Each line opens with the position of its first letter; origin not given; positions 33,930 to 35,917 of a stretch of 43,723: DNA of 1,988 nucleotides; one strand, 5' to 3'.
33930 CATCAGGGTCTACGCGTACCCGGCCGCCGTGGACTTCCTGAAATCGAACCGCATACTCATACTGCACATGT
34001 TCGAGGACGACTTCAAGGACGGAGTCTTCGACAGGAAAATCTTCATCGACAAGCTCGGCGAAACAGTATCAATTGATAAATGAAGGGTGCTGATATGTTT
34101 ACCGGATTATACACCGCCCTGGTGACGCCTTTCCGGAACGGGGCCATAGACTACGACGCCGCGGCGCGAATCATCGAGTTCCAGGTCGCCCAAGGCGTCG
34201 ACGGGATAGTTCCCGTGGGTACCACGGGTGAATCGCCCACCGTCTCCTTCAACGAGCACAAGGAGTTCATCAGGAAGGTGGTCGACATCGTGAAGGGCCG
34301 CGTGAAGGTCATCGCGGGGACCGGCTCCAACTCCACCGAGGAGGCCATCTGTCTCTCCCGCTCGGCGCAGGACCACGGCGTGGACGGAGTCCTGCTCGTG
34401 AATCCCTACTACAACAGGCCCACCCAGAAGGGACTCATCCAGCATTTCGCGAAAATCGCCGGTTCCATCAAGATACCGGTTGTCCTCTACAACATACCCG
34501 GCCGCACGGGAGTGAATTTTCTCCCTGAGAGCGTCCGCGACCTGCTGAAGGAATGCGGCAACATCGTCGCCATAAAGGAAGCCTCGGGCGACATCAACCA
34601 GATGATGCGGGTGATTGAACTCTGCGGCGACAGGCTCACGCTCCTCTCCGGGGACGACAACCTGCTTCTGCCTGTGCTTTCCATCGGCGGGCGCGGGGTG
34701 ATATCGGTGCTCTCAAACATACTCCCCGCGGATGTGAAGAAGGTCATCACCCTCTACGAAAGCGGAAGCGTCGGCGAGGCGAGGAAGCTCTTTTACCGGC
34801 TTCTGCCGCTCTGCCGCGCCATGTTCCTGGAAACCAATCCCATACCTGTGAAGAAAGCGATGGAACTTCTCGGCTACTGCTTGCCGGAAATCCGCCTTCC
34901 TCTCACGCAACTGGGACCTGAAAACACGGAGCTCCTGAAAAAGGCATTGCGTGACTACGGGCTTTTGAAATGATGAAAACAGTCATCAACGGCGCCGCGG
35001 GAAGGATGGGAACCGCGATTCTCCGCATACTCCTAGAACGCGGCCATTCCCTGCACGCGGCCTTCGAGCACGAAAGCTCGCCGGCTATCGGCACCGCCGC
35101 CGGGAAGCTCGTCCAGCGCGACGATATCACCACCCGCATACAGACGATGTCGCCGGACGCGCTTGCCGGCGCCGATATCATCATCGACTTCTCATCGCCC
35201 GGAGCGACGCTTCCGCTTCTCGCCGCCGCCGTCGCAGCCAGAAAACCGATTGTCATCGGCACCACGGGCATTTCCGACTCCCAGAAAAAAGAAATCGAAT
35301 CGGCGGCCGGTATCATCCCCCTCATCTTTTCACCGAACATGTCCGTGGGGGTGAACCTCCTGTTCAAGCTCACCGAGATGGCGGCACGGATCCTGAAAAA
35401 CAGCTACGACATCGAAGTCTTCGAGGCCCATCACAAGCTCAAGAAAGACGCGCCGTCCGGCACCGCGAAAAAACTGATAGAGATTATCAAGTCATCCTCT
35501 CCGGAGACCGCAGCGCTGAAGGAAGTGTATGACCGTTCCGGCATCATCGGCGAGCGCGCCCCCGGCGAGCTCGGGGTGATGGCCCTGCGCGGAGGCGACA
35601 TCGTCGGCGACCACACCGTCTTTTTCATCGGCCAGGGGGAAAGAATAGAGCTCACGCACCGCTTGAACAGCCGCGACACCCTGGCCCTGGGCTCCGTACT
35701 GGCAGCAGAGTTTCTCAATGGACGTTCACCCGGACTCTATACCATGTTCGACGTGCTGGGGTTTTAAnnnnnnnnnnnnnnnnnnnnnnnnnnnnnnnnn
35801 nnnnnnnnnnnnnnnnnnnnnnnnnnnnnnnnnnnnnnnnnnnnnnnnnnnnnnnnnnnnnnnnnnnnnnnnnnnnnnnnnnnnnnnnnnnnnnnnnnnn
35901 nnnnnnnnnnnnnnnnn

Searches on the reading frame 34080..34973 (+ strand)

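Call 65: search_protein_families(library=pfam, proteins=[window:34080-34973:+], max_evalue=0.00001)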
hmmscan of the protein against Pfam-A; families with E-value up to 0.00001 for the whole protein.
window:34080-34973:+ (297 aa): 1 family
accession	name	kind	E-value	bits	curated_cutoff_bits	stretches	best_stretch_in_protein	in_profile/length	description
PF00701.28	DHDPS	-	9.5e-96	320.4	22.1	1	7-291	2-287/289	Dihydrodipicolinate synthetase family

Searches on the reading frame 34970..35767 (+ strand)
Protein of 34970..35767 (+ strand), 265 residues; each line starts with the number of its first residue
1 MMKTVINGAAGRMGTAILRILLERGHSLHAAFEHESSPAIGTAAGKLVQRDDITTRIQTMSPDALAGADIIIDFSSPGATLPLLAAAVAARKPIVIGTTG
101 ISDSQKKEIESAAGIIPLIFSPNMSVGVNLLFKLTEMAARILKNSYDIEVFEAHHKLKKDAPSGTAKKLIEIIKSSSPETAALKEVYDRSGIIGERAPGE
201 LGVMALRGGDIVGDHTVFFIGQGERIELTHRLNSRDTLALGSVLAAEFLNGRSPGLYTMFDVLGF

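Call 65: search_protein_families(library=pfam, proteins=[window:34970-35767:+], max_evalue=0.00001)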
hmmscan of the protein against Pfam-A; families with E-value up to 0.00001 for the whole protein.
window:34970-35767:+ (265 aa): 2 families
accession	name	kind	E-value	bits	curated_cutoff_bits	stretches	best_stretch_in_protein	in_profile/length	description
PF05173.19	DapB_C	-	3.5e-42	143.7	27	1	127-263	1-121/121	Dihydrodipicolinate reductase, C-terminus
PF01113.26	DapB_N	-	4.1e-31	108.1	25.6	1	2-124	1-124/124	Dihydrodipicolinate reductase, N-terminus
